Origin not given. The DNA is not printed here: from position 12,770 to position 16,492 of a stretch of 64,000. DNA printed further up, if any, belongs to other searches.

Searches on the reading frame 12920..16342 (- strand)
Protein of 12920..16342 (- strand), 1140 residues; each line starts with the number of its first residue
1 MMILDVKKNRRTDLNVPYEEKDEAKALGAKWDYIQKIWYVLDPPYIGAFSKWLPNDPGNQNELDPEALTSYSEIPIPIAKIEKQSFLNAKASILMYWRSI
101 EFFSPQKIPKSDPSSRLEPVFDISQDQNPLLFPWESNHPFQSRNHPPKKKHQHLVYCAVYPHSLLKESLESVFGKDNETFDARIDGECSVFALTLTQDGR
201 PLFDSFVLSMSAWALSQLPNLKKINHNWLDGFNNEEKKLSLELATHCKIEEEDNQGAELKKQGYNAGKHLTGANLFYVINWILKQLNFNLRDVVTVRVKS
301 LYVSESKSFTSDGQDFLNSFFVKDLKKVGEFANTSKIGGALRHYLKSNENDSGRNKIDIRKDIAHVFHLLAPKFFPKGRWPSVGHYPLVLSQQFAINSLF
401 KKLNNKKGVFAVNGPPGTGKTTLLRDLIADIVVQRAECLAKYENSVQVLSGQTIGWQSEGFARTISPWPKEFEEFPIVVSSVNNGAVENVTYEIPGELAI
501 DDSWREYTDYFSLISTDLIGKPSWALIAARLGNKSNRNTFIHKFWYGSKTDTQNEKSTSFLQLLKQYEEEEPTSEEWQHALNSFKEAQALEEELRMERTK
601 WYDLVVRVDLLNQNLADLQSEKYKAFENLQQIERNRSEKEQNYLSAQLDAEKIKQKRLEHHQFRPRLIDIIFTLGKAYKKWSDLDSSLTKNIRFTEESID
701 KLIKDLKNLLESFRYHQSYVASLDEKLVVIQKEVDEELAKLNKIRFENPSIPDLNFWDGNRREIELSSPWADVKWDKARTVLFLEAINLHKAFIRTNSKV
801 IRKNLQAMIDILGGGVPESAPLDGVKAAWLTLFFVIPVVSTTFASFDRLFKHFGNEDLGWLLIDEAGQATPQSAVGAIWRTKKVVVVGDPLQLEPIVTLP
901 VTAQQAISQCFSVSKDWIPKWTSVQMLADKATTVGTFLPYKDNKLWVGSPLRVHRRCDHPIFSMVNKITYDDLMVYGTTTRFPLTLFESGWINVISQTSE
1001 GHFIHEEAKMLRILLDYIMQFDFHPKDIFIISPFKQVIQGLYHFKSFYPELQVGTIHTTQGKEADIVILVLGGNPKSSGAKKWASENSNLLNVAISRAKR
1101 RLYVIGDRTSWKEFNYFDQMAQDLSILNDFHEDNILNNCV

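Call 10: search_protein_families(library=pfam, proteins=[window:12920-16342:-], max_evalue=0.01)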
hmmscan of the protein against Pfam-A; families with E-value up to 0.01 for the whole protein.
window:12920-16342:- (1140 aa): 19 families
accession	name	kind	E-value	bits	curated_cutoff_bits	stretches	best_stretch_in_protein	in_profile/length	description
PF18974.5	DUF5710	-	1e-17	64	26.5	1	11-54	1-44/44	Domain of unknown function (DUF5710)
PF13086.12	AAA_11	-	7.8e-16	59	27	2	838-897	195-254/257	AAA domain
PF13087.12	AAA_12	-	2.6e-12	47.2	27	1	997-1108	80-194/195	AAA domain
PF01443.25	Viral_helicase1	-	9.9e-10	39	21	0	1053-1105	179-227/228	Viral superfamily 1 RNA helicase core domain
PF13604.12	AAA_30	-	8.4e-08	32.6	27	1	403-450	14-63/191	AAA domain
PF13361.12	UvrD_C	-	1.2e-05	25.3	25.6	1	1049-1105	285-346/350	UvrD-like helicase C-terminal domain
PF13245.12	AAA_19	-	7.7e-05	23.3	25.1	0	406-435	10-39/134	AAA domain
PF13538.12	UvrD_C_2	-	0.00011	22.4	27.4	1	1053-1105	4-52/52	UvrD-like helicase C-terminal domain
PF09848.15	SLFN-g3_helicase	-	0.00034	20.5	24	0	1052-1089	271-309/354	Schlafen group 3, DNA/RNA helicase domain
PF05970.20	PIF1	-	0.0005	20.2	25.9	0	392-438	6-53/223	PIF1-like helicase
PF13481.12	AAA_25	-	0.0013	18.8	27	1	396-462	22-84/195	AAA domain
PF20720.3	nSTAND3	-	0.0025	18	27.2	1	401-439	12-49/155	Novel STAND NTPase 3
PF00931.28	NB-ARC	-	0.0027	17.5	23.5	0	396-456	5-63/248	NB-ARC domain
PF25199.1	nSTAND_NTPase5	-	0.0034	17.6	34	0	402-433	36-68/145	Novel STAND NTPase 5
PF23129.1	DotZ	-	0.0043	17.1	27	1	534-632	189-285/293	DotZ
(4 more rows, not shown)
